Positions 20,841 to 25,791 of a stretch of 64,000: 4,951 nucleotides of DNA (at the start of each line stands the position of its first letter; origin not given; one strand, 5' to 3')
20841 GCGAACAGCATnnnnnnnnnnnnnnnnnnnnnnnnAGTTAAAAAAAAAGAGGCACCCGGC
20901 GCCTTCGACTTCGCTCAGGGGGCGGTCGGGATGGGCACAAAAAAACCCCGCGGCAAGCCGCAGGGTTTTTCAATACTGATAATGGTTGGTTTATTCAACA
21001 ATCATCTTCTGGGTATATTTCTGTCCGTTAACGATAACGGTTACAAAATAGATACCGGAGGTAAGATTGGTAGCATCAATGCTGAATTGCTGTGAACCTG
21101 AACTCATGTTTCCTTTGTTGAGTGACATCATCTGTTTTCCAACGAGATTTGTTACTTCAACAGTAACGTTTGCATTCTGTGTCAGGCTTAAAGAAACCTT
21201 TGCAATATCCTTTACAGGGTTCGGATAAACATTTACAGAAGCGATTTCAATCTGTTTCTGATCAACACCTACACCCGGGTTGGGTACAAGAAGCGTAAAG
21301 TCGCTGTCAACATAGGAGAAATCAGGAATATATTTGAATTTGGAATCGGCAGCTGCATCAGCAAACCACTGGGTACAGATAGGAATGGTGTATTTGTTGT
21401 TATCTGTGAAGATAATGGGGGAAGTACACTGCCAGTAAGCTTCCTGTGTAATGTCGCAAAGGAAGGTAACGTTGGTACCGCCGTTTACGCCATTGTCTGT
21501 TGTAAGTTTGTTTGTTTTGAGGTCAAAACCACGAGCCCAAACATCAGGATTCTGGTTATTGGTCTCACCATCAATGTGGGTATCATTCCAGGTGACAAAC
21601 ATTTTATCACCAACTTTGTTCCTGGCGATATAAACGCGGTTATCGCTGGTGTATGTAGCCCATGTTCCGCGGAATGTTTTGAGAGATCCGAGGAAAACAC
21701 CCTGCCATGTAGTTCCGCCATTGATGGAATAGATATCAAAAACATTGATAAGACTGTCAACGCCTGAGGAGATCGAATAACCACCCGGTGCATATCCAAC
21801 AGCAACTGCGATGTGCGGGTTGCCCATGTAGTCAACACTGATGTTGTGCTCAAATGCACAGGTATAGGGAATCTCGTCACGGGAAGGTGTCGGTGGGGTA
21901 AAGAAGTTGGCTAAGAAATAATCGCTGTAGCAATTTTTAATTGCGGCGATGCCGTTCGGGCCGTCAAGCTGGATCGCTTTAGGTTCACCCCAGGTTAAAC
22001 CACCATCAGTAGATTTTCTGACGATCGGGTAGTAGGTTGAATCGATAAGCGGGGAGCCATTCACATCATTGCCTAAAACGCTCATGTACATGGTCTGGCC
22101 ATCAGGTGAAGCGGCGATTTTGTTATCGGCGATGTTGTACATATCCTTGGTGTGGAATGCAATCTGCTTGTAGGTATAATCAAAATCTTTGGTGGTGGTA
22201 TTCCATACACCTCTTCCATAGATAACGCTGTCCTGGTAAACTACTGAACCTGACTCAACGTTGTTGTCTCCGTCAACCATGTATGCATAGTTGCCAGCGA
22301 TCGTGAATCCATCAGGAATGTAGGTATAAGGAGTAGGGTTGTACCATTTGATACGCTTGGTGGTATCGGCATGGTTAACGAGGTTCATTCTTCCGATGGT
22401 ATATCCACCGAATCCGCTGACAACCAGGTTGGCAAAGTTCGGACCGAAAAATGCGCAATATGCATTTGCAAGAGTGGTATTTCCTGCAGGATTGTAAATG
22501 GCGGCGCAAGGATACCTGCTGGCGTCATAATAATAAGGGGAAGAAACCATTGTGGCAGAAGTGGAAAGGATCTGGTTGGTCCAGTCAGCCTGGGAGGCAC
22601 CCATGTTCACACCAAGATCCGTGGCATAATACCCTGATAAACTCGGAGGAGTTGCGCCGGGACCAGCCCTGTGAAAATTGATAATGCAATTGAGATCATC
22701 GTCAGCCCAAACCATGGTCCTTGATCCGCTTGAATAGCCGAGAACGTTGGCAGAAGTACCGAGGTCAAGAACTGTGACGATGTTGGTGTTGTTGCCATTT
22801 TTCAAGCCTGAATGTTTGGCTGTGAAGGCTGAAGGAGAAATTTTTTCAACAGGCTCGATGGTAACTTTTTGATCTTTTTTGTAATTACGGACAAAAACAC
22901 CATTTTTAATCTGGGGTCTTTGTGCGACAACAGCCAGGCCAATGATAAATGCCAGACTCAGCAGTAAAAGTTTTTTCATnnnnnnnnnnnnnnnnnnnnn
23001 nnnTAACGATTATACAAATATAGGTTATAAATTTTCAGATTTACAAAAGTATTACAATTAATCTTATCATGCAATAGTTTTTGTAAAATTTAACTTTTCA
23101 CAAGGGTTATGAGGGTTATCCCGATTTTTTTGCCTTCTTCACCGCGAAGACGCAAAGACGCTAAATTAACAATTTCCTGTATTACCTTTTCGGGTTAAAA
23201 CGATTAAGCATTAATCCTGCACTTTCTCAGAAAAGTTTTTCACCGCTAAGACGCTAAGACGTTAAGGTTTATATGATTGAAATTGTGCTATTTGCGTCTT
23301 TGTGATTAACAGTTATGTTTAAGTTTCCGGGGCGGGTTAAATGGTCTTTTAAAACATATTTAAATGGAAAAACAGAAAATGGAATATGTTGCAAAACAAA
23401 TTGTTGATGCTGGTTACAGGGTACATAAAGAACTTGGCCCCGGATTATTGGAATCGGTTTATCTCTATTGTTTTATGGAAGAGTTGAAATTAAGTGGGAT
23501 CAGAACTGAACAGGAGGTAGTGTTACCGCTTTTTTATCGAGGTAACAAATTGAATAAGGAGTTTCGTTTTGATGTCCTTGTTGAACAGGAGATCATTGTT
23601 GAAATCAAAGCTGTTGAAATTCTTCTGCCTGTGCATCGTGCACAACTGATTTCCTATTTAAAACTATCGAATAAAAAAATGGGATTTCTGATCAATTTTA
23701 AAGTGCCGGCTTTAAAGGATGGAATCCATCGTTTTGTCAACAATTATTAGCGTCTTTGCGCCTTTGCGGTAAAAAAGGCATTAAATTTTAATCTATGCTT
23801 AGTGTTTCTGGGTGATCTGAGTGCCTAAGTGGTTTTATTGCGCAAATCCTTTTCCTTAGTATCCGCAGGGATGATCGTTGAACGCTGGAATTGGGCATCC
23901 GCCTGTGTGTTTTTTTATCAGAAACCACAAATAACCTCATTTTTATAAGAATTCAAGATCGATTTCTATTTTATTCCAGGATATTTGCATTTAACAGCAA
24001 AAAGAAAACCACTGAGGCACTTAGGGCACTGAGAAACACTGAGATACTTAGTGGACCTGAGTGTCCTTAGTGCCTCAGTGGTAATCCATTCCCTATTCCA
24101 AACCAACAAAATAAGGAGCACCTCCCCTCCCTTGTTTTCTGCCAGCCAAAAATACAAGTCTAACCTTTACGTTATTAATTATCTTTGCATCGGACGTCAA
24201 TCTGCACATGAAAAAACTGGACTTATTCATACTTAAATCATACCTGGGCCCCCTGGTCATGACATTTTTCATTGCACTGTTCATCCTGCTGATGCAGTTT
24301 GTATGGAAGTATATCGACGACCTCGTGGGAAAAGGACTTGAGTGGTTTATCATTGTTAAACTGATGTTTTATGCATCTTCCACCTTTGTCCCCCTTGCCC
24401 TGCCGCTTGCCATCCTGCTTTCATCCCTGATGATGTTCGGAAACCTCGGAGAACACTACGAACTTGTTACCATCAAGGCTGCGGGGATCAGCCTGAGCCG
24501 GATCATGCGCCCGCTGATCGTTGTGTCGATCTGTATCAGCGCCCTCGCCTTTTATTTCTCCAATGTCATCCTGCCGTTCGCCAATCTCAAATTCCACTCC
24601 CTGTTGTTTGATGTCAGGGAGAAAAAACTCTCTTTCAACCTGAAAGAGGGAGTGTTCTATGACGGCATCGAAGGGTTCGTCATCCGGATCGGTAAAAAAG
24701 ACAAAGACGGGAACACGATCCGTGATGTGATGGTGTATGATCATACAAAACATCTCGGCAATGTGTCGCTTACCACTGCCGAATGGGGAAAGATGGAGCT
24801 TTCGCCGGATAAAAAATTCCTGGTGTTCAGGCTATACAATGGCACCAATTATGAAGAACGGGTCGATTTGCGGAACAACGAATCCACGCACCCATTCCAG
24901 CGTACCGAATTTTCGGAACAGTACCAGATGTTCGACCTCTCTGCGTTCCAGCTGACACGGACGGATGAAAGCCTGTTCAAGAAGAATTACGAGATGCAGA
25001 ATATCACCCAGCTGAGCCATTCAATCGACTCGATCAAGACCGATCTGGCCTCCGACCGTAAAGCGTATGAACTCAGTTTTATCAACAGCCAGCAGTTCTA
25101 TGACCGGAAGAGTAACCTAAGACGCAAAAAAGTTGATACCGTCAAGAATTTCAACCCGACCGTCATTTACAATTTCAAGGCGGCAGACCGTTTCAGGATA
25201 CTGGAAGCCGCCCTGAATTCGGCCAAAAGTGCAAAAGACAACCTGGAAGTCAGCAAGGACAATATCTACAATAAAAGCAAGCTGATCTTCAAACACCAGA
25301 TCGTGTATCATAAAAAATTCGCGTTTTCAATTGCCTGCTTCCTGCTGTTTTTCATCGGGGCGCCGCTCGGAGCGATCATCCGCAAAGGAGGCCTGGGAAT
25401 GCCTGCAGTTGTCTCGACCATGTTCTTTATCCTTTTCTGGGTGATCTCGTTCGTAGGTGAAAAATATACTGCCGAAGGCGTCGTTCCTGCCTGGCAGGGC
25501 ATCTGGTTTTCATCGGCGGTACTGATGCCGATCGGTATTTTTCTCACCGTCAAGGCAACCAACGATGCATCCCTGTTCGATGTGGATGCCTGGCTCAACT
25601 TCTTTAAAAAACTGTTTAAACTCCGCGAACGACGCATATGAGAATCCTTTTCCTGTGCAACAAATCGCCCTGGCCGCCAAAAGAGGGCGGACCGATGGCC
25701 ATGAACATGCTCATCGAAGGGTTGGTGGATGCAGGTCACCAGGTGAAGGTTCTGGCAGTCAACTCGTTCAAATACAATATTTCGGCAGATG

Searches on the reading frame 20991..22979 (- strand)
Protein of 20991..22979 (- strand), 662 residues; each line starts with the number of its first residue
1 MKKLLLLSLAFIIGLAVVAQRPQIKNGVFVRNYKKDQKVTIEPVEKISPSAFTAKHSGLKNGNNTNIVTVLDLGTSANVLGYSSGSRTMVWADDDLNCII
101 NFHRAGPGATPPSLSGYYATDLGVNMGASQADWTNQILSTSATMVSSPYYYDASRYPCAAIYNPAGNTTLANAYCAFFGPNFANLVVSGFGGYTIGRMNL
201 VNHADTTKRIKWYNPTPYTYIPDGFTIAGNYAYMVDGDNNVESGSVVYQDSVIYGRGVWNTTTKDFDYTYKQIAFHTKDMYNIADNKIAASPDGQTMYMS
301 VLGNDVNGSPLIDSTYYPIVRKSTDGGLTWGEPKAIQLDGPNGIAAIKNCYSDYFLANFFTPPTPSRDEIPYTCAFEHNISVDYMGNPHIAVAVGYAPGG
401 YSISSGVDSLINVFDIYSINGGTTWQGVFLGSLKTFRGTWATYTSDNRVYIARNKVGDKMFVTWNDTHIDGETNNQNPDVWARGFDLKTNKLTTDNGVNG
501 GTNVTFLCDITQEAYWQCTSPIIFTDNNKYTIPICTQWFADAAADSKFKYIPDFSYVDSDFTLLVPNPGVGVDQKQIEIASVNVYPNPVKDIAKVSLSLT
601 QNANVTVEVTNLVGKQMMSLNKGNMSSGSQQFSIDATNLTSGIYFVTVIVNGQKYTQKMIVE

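Call 80: search_protein_families(library=pfam, proteins=[window:20991-22979:-], max_evalue=0.00001)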
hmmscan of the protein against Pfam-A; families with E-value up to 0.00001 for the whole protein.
window:20991-22979:- (662 aa): 1 family
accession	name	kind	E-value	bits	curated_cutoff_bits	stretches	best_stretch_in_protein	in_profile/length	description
PF18962.6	Por_Secre_tail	-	1.7e-14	54.3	27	1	584-661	1-75/75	Secretion system C-terminal sorting domain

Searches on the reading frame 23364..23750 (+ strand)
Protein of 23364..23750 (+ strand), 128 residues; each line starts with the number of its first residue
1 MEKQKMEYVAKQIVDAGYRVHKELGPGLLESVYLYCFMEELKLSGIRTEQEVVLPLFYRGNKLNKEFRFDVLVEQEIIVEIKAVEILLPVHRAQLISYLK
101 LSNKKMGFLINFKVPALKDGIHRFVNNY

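Call 27: search_protein_families(library=pfam, proteins=[window:23364-23750:+], max_evalue=10)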
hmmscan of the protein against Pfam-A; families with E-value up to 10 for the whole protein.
window:23364-23750:+ (128 aa): 1 family
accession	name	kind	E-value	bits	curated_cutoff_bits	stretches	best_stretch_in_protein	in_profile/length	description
PF13366.12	PDDEXK_3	-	2.7e-38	131.4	22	1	9-124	3-117/117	PD-(D/E)XK nuclease superfamily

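Call 33: search_protein_families(library=ncbifam, proteins=[window:23364-23750:+], max_evalue=0.01)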
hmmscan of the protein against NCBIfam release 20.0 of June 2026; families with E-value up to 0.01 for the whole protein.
window:23364-23750:+ (128 aa): 1 family
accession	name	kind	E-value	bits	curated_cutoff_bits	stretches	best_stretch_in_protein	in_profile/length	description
TIGR04256.1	GxxExxY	subfamily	4.2e-40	136.7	35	1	10-125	3-116/116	GxxExxY protein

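Call 39: find_homologous_proteins(query=window:23364-23750:+, max_evalue=1e-10)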
Query window:23364-23750:+ (128 aa): 6899 proteins with E <= 1e-10 among 6916 candidates; the best 120 are listed.
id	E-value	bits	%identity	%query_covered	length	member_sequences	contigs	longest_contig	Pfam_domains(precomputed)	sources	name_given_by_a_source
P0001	4.5e-73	261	100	96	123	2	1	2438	PF13366.13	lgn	-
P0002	7.9e-62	225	80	100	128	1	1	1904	PF13366.13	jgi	jgi:GxxExxY protein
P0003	1.5e-61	224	80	100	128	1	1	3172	PF13366.13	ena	-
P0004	2.5e-61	224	80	100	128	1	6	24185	PF13366.13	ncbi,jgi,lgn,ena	jgi:GxxExxY protein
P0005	3.7e-61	223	79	100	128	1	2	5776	PF13366.13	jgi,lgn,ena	jgi:GxxExxY protein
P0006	4.2e-61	223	80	100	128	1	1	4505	PF13366.13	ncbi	-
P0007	9.2e-61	222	79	100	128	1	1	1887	PF13366.13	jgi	jgi:GxxExxY protein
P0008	1.2e-60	221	79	100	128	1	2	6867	PF13366.13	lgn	-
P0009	2.1e-60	221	78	100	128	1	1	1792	PF13366.13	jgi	jgi:GxxExxY protein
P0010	2.3e-60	220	78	100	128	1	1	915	PF13366.13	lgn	-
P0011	2.9e-60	220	78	100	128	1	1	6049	PF13366.13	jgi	-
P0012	3.4e-60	220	79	100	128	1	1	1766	PF13366.13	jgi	jgi:GxxExxY protein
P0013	4.1e-60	220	77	100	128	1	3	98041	PF13366.13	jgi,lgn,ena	jgi:GxxExxY protein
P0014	6.2e-60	219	77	100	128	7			PF13366.13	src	-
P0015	1.1e-59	218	78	100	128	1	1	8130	PF13366.13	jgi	-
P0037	1.5e-57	211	76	100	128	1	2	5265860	PF13366.13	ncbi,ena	-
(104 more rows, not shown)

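Call 40: find_encoding_contigs(protein=P0004, flank=3000, max_places=6)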
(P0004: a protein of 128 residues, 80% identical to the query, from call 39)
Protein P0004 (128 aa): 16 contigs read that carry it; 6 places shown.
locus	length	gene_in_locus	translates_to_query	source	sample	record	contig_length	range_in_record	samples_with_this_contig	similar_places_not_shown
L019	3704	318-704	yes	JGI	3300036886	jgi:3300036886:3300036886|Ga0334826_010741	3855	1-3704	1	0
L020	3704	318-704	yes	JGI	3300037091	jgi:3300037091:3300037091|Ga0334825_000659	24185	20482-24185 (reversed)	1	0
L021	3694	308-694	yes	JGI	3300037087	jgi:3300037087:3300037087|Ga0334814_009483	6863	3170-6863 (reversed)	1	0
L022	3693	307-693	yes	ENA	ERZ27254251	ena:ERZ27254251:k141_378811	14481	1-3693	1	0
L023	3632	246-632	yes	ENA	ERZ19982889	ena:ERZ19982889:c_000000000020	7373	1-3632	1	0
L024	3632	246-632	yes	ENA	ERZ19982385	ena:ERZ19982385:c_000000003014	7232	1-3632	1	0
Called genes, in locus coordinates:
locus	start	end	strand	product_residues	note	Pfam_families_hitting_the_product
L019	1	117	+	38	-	?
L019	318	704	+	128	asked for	PF13366:PDDEXK_3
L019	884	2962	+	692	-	PF00009:GTP_EFTU, PF22042:EF-G_D2, PF03144:GTP_EFTU_D2, PF14492:EFG_III, PF16658:RF3_C (weak), PF03764:EFG_IV, PF00679:EFG_C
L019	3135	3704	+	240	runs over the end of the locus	?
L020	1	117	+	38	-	?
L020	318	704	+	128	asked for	PF13366:PDDEXK_3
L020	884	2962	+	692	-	PF00009:GTP_EFTU, PF22042:EF-G_D2, PF03144:GTP_EFTU_D2, PF14492:EFG_III, PF16658:RF3_C (weak), PF03764:EFG_IV, PF00679:EFG_C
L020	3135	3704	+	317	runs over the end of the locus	PF00083:Sugar_tr (faint), PF05977:MFS_3 (faint), PF07690:MFS_1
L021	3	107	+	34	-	?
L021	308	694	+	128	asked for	PF13366:PDDEXK_3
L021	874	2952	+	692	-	PF00009:GTP_EFTU, PF22042:EF-G_D2, PF03144:GTP_EFTU_D2, PF14492:EFG_III, PF16658:RF3_C (weak), PF03764:EFG_IV, PF00679:EFG_C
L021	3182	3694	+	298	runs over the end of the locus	PF00083:Sugar_tr (faint), PF05977:MFS_3 (faint), PF07690:MFS_1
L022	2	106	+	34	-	?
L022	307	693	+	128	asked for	PF13366:PDDEXK_3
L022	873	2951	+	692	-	PF00009:GTP_EFTU, PF22042:EF-G_D2, PF03144:GTP_EFTU_D2, PF14492:EFG_III, PF16658:RF3_C (weak), PF03764:EFG_IV, PF00679:EFG_C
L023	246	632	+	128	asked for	PF13366:PDDEXK_3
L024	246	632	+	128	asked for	PF13366:PDDEXK_3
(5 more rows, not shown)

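Call 41: find_encoding_contigs(protein=P0037, flank=3000, max_places=4)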
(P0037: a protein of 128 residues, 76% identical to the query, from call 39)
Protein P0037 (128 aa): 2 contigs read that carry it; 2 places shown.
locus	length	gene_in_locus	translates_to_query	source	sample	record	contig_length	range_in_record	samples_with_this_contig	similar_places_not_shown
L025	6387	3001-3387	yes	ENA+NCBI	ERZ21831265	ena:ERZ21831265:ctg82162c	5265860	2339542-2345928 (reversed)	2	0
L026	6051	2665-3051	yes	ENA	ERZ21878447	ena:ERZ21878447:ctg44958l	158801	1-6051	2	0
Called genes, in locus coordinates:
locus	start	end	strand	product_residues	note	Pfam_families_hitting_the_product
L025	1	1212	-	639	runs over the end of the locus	PF07719:TPR_2 (faint), PF13174:TPR_6 (faint), PF13424:TPR_12 (faint), PF13428:TPR_14 (faint), PF13176:TPR_7 (faint), PF13181:TPR_8 (faint), PF14559:TPR_19 (weak), PF13432:TPR_16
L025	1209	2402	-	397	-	PF01546:Peptidase_M20, PF07687:M20_dimer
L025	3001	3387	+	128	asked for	PF13366:PDDEXK_3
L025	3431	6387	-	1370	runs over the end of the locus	PF00801:PKD (faint), PF18911:PKD_4 (weak), PF18962:Por_Secre_tail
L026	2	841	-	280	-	?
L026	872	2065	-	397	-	PF01546:Peptidase_M20, PF07687:M20_dimer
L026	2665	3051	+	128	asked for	PF13366:PDDEXK_3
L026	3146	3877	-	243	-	PF00801:PKD (weak), PF18911:PKD_4, PF18962:Por_Secre_tail (weak)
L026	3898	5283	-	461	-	PF07705:CARDB (faint)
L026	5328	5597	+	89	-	-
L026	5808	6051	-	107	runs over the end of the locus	-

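Call 42: find_encoding_contigs(protein=P0013, flank=3000, max_places=4)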
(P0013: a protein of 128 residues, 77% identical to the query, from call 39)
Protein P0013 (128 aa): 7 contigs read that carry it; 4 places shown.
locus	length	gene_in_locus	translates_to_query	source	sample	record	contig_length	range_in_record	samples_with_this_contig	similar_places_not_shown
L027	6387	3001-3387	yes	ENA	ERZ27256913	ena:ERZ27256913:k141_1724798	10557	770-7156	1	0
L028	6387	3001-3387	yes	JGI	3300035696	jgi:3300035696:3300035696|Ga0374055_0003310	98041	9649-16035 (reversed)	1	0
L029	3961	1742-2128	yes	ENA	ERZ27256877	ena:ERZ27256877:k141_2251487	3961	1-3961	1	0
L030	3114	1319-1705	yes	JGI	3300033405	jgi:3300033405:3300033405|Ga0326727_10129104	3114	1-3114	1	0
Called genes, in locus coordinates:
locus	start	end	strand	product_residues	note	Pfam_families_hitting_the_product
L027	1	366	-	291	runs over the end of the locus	PF00483:NTP_transferase, PF12804:NTP_transf_3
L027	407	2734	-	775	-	PF03176:MMPL, PF00873:ACR_tran (faint), PF02460:Patched, PF12349:Sterol-sensing, PF03176:MMPL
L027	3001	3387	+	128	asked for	PF13366:PDDEXK_3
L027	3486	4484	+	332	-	PF00389:2-Hacid_dh, PF02826:2-Hacid_dh_C, PF03446:NAD_binding_2 (weak)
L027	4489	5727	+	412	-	PF00365:PFK, PF01513:NAD_kinase (faint)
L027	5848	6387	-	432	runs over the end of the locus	PF00696:AA_kinase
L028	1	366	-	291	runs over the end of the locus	PF00483:NTP_transferase, PF12804:NTP_transf_3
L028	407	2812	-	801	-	PF03176:MMPL, PF00873:ACR_tran (faint), PF02460:Patched, PF12349:Sterol-sensing, PF03176:MMPL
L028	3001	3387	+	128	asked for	PF13366:PDDEXK_3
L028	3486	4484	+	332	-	PF00389:2-Hacid_dh, PF02826:2-Hacid_dh_C, PF03446:NAD_binding_2 (weak)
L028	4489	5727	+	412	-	PF00365:PFK, PF01513:NAD_kinase (faint)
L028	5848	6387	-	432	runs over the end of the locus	PF00696:AA_kinase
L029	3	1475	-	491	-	?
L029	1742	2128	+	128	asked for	PF13366:PDDEXK_3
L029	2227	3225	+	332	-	PF00389:2-Hacid_dh, PF02826:2-Hacid_dh_C, PF03446:NAD_binding_2 (weak)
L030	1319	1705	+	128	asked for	PF13366:PDDEXK_3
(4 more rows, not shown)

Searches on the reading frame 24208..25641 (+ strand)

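Call 80: search_protein_families(library=pfam, proteins=[window:24208-25641:+], max_evalue=0.00001)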
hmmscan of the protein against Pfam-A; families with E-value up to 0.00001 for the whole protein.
window:24208-25641:+ (477 aa): 1 family
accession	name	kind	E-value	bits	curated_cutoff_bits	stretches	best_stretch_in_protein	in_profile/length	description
PF03739.19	LptF_LptG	-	8.4e-68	229.4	27.9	1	8-447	3-351/353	Lipopolysaccharide export system permease LptF/LptG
